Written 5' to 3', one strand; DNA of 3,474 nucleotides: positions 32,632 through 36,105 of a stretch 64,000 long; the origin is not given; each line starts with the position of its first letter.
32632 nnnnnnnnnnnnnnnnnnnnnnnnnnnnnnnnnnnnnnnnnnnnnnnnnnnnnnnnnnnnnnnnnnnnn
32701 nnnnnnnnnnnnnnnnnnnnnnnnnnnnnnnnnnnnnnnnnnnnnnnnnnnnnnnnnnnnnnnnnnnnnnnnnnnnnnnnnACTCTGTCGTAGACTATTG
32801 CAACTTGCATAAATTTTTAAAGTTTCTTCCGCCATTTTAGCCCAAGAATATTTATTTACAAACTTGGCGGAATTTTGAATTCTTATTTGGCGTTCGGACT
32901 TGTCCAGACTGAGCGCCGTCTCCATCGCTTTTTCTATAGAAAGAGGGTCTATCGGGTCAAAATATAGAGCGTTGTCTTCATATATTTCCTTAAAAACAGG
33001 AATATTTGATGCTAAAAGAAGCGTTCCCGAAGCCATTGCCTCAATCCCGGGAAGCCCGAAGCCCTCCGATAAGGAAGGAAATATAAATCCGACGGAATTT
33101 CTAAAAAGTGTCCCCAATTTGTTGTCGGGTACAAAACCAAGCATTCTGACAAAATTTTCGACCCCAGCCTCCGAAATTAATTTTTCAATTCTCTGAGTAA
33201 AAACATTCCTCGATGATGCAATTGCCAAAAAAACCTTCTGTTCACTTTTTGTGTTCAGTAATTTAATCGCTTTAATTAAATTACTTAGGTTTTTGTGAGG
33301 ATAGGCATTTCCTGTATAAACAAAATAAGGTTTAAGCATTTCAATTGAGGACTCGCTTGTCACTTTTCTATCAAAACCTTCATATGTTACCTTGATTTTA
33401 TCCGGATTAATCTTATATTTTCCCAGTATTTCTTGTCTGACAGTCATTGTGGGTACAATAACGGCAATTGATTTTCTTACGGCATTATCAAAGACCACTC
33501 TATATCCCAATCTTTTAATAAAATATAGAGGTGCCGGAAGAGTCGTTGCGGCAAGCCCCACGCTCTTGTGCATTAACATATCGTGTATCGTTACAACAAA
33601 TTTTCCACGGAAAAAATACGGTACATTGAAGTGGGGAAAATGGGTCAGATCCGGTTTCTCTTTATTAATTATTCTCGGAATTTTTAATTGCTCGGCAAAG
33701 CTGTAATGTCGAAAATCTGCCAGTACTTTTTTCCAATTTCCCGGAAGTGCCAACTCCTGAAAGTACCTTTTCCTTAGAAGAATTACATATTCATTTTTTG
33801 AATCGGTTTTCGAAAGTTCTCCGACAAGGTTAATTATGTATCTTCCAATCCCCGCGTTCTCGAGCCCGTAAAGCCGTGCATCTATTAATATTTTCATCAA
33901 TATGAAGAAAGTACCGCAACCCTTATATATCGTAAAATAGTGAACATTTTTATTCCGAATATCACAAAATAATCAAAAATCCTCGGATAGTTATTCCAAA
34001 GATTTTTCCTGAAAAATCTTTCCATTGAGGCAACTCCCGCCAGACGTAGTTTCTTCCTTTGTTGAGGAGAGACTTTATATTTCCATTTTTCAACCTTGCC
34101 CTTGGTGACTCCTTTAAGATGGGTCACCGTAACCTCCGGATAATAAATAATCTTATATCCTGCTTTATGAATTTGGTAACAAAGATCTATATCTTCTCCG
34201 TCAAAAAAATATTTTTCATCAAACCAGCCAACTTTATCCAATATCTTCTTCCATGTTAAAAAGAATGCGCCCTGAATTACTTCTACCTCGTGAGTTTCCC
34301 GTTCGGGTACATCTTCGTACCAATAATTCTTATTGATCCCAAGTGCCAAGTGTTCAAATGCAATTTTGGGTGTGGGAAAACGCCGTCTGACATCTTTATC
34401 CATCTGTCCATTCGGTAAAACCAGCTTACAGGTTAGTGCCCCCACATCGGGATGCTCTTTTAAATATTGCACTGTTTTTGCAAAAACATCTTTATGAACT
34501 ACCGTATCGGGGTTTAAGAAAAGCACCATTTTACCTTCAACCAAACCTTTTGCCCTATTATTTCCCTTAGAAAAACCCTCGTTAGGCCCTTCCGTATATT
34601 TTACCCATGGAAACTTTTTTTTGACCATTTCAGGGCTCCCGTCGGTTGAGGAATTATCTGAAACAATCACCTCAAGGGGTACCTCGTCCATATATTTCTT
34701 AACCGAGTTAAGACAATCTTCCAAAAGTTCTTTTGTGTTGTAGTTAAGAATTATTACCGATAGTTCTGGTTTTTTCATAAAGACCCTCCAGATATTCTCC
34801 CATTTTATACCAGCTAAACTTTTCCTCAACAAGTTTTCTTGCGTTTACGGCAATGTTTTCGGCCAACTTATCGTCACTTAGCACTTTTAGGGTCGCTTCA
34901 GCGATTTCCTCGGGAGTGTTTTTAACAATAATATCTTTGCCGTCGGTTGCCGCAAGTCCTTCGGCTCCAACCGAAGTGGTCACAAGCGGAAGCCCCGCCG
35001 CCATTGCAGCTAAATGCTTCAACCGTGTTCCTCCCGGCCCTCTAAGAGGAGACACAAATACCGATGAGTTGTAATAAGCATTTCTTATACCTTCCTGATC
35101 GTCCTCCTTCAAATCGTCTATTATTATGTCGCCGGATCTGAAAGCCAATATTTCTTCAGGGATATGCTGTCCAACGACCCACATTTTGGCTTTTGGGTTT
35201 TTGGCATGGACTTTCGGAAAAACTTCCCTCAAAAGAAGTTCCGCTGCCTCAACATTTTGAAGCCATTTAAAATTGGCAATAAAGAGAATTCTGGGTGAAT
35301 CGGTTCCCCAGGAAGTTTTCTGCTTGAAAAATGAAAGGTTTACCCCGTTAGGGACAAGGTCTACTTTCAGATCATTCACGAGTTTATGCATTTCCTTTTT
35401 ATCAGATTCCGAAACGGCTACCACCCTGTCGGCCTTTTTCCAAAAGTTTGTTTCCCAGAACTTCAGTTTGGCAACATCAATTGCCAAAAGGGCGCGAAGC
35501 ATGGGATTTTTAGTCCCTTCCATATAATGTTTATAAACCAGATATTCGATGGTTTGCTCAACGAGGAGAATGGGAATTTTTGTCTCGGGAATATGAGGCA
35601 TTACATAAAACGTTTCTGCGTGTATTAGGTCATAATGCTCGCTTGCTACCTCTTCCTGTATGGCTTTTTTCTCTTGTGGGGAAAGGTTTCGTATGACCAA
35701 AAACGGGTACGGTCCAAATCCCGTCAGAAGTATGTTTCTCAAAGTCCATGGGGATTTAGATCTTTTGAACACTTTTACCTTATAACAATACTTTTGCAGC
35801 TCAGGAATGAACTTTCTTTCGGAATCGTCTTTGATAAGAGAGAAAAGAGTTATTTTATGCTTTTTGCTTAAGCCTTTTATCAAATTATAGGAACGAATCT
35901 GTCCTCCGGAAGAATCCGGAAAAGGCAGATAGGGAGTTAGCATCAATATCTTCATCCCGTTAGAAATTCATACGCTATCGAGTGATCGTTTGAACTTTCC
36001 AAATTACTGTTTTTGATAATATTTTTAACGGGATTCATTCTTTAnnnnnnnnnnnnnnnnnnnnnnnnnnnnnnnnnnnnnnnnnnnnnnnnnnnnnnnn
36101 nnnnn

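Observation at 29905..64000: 34-kb surface-glycan megacluster with a complete Wzx/Wzy-type tool kit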

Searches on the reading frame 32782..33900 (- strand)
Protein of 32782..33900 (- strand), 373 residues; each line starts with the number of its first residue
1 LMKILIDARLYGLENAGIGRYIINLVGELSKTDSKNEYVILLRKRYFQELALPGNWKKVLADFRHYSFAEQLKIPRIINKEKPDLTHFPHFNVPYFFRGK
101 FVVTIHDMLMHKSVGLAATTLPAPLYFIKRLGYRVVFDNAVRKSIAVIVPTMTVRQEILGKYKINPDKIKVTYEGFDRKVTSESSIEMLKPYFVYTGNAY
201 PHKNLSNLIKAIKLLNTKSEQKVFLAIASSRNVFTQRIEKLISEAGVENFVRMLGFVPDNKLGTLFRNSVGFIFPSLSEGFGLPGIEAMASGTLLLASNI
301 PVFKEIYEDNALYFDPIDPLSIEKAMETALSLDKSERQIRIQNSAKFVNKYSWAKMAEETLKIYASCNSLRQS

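Call 4: search_protein_families(library=pfam, max_evalue=0.01, proteins=[window:32782-33900:-])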
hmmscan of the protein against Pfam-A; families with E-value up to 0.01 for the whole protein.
window:32782-33900:- (373 aa): 4 families
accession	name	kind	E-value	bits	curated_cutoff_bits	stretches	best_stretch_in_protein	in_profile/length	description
PF00534.26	Glycos_transf_1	-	1e-27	97.2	26.4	1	186-340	11-166/172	Glycosyl transferases group 1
PF13692.12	Glyco_trans_1_4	-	2.2e-19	70.6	27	1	191-330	2-140/142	Glycosyl transferases group 1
PF13439.12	Glyco_transf_4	-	6e-11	43.1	28.5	1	17-178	3-168/170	Glycosyltransferase Family 4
PF20706.3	GT4-conflict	-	3.4e-06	26.8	26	1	196-298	203-311/385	Family 4 Glycosyltransferase in conflict systems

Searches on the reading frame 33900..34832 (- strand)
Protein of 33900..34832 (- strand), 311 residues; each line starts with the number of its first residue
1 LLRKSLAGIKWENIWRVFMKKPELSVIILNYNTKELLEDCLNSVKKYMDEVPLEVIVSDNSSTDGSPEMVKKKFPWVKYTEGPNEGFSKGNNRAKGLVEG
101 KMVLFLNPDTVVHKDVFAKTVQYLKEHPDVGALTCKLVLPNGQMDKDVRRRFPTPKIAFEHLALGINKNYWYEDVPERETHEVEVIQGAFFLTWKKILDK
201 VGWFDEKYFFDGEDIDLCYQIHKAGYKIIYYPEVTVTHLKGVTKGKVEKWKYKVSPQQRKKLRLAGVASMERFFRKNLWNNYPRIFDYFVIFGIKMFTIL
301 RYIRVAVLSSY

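Call 4: search_protein_families(library=pfam, max_evalue=0.01, proteins=[window:33900-34832:-])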
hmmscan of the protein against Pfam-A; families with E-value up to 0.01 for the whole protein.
window:33900-34832:- (311 aa): 5 families
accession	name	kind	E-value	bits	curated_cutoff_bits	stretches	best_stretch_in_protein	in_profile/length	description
PF13641.12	Glyco_tranf_2_3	-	6.2e-21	75.9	27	1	22-245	1-218/230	Glycosyltransferase like family 2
PF00535.33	Glycos_transf_2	-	1.8e-19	70.7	23.3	1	25-201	1-167/168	Glycosyl transferase family 2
PF13632.12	Glyco_trans_2_3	-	3.9e-10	40.3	27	1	103-283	2-169/198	Glycosyl transferase family group 2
PF10111.15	Glyco_tranf_2_2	-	5.5e-07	29.8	27.3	1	25-225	1-203/276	Glycosyltransferase like family 2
PF13712.12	Glyco_tranf_2_5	-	0.00012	22.4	27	1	89-240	43-191/210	Glycosyltransferase like family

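Call 21: search_protein_families(library=ncbifam, max_evalue=0.001, proteins=[window:33900-34832:-])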
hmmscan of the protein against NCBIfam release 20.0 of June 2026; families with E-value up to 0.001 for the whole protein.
window:33900-34832:- (311 aa): 16 families
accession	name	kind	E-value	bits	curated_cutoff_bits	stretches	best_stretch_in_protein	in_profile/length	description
NF038302.1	EPS_HpsE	equivalog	4.1e-15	55.6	300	1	23-136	2-123/307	hormogonium polysaccharide biosynthesis glycosyltransferase HpsE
NF041875.1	EPS_EpsD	equivalog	1.6e-14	54.1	370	1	24-240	1-208/325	exopolysaccharide biosynthesis glycosyltransferase EpsD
TIGR03111.1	glyc2_xrt_Gpos1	hypoth_equivalog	1.4e-13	50.5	363.95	1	19-243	46-270/439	TIGR03111 family XrtG-associated glycosyltransferase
NF007482.0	PRK10073.1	equivalog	3e-12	46.2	423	1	20-134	4-121/334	glycosyltransferase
NF038299.1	EPS_HpsN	equivalog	4.1e-12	45.7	425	1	22-245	1-227/317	hormogonium polysaccharide biosynthesis glycosyltransferase HpsN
TIGR03937.1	PgaC_IcaA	equivalog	1.4e-11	44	422.3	1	20-135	43-161/407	poly-beta-1,6-N-acetyl-D-glucosamine synthase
TIGR04283.1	glyco_like_mftF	equivalog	3e-11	43.4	182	1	24-136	1-110/221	TIGR04283 family arsenosugar biosynthesis glycosyltransferase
TIGR03965.1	mycofact_glyco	equivalog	6.3e-11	41.8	280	1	20-239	72-281/467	mycofactocin biosynthesis glycosyltransferase MftF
TIGR01556.1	rhamnosyltran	subfamily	7.2e-10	38.5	200.55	1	41-247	10-209/281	rhamnosyltransferase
NF050050.1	ProtGlycPglI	equivalog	1.9e-09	37.3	500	1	21-126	1-110/306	GalNAc(5)-diNAcBac-PP-undecaprenol beta-1,3-glucosyltransferase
NF047683.1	TeichurnBiosyTuaG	equivalog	6.8e-08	32.5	400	1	20-135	4-122/252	teichuronic acid biosynthesis protein TuaG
TIGR04195.1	S_glycosyl_SunS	equivalog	4e-07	29.2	350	1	21-111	56-143/421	SunS family peptide S-glycosyltransferase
TIGR04242.1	nodulat_NodC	equivalog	4.9e-07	29.1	550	1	20-141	46-172/395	chitooligosaccharide synthase NodC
TIGR04440.1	glyco_TIGR04440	domain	2.1e-06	27.7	70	1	24-143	2-125/215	TIGR00180 family glycosyltransferase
TIGR04009.1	wcaE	equivalog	3.3e-06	26.6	369.2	1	24-147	3-129/248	colanic acid biosynthesis glycosyltransferase WcaE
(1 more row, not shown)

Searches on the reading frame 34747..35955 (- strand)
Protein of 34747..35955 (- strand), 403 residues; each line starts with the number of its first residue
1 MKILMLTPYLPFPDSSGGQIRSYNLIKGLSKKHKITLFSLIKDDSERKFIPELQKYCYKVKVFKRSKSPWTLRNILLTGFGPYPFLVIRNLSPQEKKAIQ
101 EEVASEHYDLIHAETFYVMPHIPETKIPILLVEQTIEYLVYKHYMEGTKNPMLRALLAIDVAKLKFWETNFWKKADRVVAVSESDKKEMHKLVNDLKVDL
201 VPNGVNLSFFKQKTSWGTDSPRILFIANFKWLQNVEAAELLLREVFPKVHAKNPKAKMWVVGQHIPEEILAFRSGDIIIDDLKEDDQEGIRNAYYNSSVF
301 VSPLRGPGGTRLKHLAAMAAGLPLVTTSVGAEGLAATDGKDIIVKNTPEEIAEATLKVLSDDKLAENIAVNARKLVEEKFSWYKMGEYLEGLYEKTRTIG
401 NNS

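Call 4: search_protein_families(library=pfam, max_evalue=0.01, proteins=[window:34747-35955:-])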
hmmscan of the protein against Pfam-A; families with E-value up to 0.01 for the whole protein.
window:34747-35955:- (403 aa): 4 families
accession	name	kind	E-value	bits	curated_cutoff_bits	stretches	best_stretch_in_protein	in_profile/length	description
PF13692.12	Glyco_trans_1_4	-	2.5e-20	73.6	27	1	221-361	2-142/142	Glycosyl transferases group 1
PF13439.12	Glyco_transf_4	-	7.8e-13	49.2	28.5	1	17-208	3-169/170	Glycosyltransferase Family 4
PF00534.26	Glycos_transf_1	-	1.3e-11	44.7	26.4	1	210-374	5-171/172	Glycosyl transferases group 1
PF13524.12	Glyco_trans_1_2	-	5.9e-06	26.7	25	1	290-383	40-136/144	Glycosyl transferase-like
